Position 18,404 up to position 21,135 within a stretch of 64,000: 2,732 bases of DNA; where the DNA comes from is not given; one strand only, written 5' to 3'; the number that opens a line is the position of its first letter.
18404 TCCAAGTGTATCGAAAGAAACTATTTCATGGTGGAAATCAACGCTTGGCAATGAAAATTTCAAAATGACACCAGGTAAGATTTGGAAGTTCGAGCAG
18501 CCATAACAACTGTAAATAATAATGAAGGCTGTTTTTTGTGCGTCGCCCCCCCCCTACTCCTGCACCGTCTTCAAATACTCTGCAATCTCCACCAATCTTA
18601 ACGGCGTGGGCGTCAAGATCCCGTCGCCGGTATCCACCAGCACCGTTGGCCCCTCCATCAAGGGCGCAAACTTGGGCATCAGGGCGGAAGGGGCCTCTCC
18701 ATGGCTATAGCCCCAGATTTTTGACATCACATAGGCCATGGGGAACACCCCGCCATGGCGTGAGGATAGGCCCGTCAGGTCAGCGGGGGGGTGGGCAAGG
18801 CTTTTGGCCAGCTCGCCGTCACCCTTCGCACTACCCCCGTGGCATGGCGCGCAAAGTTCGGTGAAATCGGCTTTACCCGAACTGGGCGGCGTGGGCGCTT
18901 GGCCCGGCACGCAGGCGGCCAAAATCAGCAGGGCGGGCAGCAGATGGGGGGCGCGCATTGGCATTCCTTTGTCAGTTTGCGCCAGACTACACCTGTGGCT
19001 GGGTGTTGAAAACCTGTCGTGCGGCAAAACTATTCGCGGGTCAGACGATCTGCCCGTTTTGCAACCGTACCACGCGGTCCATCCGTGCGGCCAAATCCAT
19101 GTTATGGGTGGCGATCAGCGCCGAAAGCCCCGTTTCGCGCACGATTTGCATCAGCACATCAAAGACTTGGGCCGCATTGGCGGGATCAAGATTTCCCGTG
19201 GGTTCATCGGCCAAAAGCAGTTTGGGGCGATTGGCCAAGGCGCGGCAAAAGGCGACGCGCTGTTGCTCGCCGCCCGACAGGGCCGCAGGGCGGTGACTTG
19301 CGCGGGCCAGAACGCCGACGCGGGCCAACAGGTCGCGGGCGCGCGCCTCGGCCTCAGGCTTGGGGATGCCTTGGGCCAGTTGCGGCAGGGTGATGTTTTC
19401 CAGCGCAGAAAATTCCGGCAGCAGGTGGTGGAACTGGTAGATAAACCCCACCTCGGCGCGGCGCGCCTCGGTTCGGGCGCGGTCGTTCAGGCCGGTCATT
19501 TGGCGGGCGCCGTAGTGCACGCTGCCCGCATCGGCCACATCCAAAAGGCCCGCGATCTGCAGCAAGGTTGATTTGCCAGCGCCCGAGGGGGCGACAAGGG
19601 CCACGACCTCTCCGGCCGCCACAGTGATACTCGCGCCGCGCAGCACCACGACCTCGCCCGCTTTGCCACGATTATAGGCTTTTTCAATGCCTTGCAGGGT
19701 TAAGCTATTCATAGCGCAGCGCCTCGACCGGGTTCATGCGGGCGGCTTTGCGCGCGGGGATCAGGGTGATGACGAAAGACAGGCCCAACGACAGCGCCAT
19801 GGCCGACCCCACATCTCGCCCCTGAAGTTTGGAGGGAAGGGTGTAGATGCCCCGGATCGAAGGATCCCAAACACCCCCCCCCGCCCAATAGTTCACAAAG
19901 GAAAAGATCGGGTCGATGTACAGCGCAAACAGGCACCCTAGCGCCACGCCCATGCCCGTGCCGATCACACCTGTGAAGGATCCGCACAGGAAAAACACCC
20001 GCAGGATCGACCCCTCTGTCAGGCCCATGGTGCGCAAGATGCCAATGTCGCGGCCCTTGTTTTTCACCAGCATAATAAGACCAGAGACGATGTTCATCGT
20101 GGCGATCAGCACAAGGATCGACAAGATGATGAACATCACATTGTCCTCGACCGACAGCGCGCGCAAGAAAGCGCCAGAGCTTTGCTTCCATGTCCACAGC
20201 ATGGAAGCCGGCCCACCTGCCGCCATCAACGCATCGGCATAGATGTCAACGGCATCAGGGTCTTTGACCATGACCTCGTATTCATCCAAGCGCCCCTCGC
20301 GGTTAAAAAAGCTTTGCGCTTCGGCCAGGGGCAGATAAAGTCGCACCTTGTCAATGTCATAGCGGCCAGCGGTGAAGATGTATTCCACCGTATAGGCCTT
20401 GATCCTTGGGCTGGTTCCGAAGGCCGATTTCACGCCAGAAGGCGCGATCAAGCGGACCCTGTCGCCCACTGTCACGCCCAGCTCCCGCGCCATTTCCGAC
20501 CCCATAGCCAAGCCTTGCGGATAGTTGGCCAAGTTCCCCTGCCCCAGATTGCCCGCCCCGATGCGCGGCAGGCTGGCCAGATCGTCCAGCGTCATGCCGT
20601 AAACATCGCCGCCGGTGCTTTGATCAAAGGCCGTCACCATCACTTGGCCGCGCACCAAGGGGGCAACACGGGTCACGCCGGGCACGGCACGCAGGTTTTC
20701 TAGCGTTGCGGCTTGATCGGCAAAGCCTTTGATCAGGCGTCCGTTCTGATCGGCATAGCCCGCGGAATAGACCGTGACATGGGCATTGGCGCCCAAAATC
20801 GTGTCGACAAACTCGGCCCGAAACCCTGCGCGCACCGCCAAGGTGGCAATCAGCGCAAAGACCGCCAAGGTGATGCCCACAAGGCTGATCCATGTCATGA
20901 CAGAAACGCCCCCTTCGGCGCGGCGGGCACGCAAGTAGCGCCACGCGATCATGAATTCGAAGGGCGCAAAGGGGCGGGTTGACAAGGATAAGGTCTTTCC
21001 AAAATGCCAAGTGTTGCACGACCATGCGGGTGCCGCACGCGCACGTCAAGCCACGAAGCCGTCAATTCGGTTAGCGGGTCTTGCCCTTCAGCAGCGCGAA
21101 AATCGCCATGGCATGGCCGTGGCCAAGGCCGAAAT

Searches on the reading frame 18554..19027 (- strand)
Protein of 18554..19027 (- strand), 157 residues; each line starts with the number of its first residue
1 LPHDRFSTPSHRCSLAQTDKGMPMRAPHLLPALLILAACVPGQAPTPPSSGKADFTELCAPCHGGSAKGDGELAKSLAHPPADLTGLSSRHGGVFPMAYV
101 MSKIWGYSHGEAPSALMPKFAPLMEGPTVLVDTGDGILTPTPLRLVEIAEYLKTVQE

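Call 4: search_protein_families(library=pfam, proteins=[window:18554-19027:-], max_evalue=1)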
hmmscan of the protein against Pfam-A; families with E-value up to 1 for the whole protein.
window:18554-19027:- (157 aa): 2 families
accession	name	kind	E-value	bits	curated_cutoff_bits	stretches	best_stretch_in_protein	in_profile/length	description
PF00034.26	Cytochrom_C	-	0.0043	18.8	21.3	1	51-90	4-36/90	Cytochrome c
PF13442.11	Cytochrome_CBB3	-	0.007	17.1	27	1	48-84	3-37/68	Cytochrome C oxidase, cbb3-type, subunit III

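Call 17: find_related_loci(query=window:18554-18961:-, collection=genome_contigs, flank=10000)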
Query window:18554-18961:- (135 aa) in genome_contigs; peptide patterns used: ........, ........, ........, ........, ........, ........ (x = any residue, [..] = any of these).
600 stretches matched a pattern (row limit reached: there are more); 11 encode a relative of the query (tblastn E <= 1e-3); 11 distinct loci.
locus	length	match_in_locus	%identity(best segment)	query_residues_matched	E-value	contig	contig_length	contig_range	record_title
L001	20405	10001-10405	96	1-135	2e-84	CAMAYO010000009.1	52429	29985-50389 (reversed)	MAG: Pseudorhodobacter antarcticus isolate ME-09jul19-84 genome assembly, contig: ME-09jul19-C552, whole genome shotgun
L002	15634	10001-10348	97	20-135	4e-73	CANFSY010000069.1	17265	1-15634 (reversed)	MAG: Rhodobacteraceae bacterium isolate Jr-16oct17-247 genome assembly, contig: Jr-16oct17-C6218, whole genome shotgun s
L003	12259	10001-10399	75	1-134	3e-63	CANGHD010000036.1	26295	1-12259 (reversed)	MAG: Rhodobacteraceae bacterium isolate Jr-25may17-125 genome assembly, contig: Jr-25may17-C1870, whole genome shotgun s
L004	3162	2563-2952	76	4-134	1e-62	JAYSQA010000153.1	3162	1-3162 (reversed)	MAG: Rhodobacterales bacterium isolate GFS_11617 GFS_11617_152, whole genome shotgun sequence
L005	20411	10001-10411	71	2-134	1e-59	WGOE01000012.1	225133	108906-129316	MAG: bacterium isolate RI_272 c_000000182748, whole genome shotgun sequence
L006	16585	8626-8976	78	17-134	2e-59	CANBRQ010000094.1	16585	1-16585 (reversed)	MAG: Rhodobacteraceae bacterium isolate JR-DAM-100519-181 genome assembly, contig: JR-DAM-100519-C5055, whole genome sho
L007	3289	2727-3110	70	7-134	2e-55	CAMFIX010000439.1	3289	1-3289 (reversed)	MAG: uncultured Pseudorhodobacter sp. isolate SRR9109407_bin.8_metaWRAP_v1.3_MAG genome assembly, contig: ERZ12289979.84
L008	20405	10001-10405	94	1-135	1e-74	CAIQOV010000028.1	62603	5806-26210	MAG: uncultured Rhodobacterales bacterium isolate Ja1_bin-3778 genome assembly, contig: bin-3778:28/55, whole genome sho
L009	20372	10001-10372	56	10-135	6e-41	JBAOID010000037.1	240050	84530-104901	MAG: Cypionkella sp. isolate AS_Ams2_Bin34 np2-np3_contig_6111, whole genome shotgun sequence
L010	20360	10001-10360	53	14-135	4e-39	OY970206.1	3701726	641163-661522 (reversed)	MAG: uncultured Alphaproteobacteria bacterium isolate MFD04651.bin.1.17 genome assembly, chromosome: 1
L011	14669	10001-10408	52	2-135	2e-36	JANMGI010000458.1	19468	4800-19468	MAG: Paracoccaceae bacterium isolate OTE_70_metabat_94 OTE_70_k141_2638787, whole genome shotgun sequence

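Call 64: search_protein_families(library=ncbifam, proteins=[window:18554-19027:-], max_evalue=0.00001)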
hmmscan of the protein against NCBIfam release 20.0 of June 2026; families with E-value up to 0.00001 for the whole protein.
window:18554-19027:- (157 aa): 0 families

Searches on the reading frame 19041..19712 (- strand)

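Call 64: search_protein_families(library=ncbifam, proteins=[window:19041-19712:-], max_evalue=0.00001)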
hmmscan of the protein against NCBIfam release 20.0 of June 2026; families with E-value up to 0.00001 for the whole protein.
window:19041-19712:- (223 aa): 182 families (the best 25 are shown)
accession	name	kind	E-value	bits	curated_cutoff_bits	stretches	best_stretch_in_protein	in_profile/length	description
TIGR02211.1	LolD_lipo_ex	equivalog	3.8e-70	235.8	307.75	1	6-222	4-219/221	lipoprotein-releasing ABC transporter ATP-binding protein LolD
NF008639.0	PRK11629.1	equivalog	2.2e-65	220.4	360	1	8-222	11-224/234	lipoprotein-releasing ABC transporter ATP-binding protein LolD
NF007879.0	PRK10584.1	equivalog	8.3e-56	189.2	336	1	4-222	7-224/228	putative ABC transporter ATP-binding protein YbbA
NF007826.0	PRK10535.1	equivalog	7.3e-55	186.4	966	1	4-223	5-222/648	macrolide ABC transporter ATP-binding protein/permease MacB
NF038007.1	ABC_ATP_DarD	equivalog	3.8e-51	173.6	375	1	4-222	2-218/218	darobactin export ABC transporter ATP-binding protein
TIGR02673.1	FtsE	equivalog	2.3e-50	171.2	264.85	1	8-221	6-214/214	cell division ATP-binding protein FtsE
TIGR02982.1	heterocyst_DevA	subfamily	7e-49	166.4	295.8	1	4-222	2-219/220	ABC exporter ATP-binding subunit, DevA family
TIGR02315.1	ABC_phnC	equivalog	2.5e-47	161.4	266.1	1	5-223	3-225/243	phosphonate ABC transporter ATP-binding protein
TIGR03608.1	L_ocin_972_ABC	subfamily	8.8e-47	159.2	254.85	1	19-217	9-206/206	putative bacteriocin export ABC transporter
NF007027.0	PRK09493.1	equivalog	1.5e-46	158.7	379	1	17-222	10-214/240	glutamine ABC transporter ATP-binding protein GlnQ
TIGR03005.1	ectoine_ehuA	equivalog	8.8e-46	156.2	345.4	1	17-223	9-226/252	ectoine/hydroxyectoine ABC transporter ATP-binding protein EhuA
NF008428.0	PRK11264.1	equivalog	2.2e-44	151.6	406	1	21-223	16-223/250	L-cystine ABC transporter ATP-binding protein TcyN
TIGR02314.1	ABC_MetN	equivalog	7.8e-42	143.5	499.7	1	6-222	4-219/343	methionine ABC transporter ATP-binding protein MetN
NF008338.0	PRK11124.1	equivalog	8.2e-42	143.4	369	1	6-223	5-220/242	arginine ABC transporter ATP-binding protein ArtP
TIGR03265.1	PhnT2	equivalog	2.5e-40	138.8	457.7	1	4-222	5-213/353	putative 2-aminoethylphosphonate ABC transporter ATP-binding protein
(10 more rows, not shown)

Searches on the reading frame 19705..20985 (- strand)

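Call 64: search_protein_families(library=ncbifam, proteins=[window:19705-20985:-], max_evalue=0.00001)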
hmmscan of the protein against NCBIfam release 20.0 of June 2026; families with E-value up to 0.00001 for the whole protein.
window:19705-20985:- (426 aa): 5 families
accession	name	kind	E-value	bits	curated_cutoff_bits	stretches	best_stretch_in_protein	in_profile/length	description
TIGR02212.1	lolCE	equivalog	3.3e-107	359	362.45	1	8-426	1-411/411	lipoprotein-releasing ABC transporter permease subunit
NF008357.0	PRK11146.1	exception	4e-51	174.2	439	1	8-423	4-411/414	lipoprotein-releasing ABC transporter permease subunit LolE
NF008076.0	PRK10814.1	exception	4.4e-50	170.9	473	1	7-426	3-399/399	lipoprotein-releasing ABC transporter permease subunit LolC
TIGR02213.1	lolE_release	exception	2.4e-48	165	540.35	1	10-423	3-408/411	lipoprotein-releasing ABC transporter permease subunit LolE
TIGR03434.1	ADOP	subfamily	9.7e-07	27.3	622.3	0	394-426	771-803/803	ADOP family duplicated permease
